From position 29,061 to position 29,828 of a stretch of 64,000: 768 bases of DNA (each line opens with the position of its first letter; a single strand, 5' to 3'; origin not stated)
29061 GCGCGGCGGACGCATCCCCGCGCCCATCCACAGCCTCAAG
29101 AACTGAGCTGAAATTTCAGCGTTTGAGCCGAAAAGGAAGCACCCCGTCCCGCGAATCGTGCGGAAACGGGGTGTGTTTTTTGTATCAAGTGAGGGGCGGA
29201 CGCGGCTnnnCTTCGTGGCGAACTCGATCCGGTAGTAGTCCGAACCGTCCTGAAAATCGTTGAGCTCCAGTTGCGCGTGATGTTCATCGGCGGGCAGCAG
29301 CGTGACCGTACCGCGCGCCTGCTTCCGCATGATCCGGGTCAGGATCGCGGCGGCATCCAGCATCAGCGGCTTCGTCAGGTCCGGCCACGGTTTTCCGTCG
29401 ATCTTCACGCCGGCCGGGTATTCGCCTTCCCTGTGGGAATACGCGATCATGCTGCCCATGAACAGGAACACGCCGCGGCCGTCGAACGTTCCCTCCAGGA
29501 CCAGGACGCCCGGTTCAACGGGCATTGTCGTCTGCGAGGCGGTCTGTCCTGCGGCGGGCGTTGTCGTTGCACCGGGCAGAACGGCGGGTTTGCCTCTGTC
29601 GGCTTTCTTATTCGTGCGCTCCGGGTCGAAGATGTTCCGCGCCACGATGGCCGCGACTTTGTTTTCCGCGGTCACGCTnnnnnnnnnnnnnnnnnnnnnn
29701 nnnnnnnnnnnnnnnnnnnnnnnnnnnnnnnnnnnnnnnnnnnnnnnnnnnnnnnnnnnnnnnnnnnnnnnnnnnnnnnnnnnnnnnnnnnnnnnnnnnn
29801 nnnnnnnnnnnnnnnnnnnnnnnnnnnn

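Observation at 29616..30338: Middle of the serpin extension resembles fused PilO-, PilN- and PilP/GspC-like modules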

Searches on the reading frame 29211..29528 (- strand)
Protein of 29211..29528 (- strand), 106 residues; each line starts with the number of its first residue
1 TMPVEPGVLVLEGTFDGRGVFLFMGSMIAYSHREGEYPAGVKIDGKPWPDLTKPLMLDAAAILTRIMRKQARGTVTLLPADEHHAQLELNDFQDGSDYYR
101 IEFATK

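Call 45: predict_structure(alignment_id=A2)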
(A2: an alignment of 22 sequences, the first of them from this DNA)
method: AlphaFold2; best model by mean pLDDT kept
length: 106 residues; sequences in the alignment: 22
mean_pLDDT: 92.0   pTM: 0.83
mean pLDDT of the five models: 92.0, 91.2, 90.7, 90.3, 90.3
residues with pLDDT >= 90: 83; 70-90: 17; 50-70: 4; < 50: 2
segments of 3 or more residues with pLDDT < 50: none
pLDDT, mean of each block of 10 residues (from residue 1): 70 97 95 96 97 94 93 92 91 93 94
secondary structure, 60 per line:
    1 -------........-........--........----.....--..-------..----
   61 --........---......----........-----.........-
elements in order: E8-15 E17-24 E27-34 E39-43 E63-70 E74-79 E84-91 E97-105

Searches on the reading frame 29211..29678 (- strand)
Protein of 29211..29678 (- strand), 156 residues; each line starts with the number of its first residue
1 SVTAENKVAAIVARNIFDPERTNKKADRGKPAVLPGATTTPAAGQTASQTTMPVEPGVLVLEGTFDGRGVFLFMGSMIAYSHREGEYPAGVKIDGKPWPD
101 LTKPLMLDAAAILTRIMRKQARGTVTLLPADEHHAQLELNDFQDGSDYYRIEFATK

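Call 6: search_protein_families(library=pfam, proteins=[window:29211-29678:-], max_evalue=10)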
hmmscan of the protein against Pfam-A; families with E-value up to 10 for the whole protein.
seq(156 aa): 1 family
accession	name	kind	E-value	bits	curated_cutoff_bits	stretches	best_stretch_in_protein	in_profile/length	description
PF07977.19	FabA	-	0.15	12.1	23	1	51-77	46-72/138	FabA-like domain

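Call 7: search_protein_families(library=ncbifam, proteins=[window:29211-29678:-], max_evalue=10)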
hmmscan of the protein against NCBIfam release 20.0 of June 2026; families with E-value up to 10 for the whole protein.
seq(156 aa): 0 families
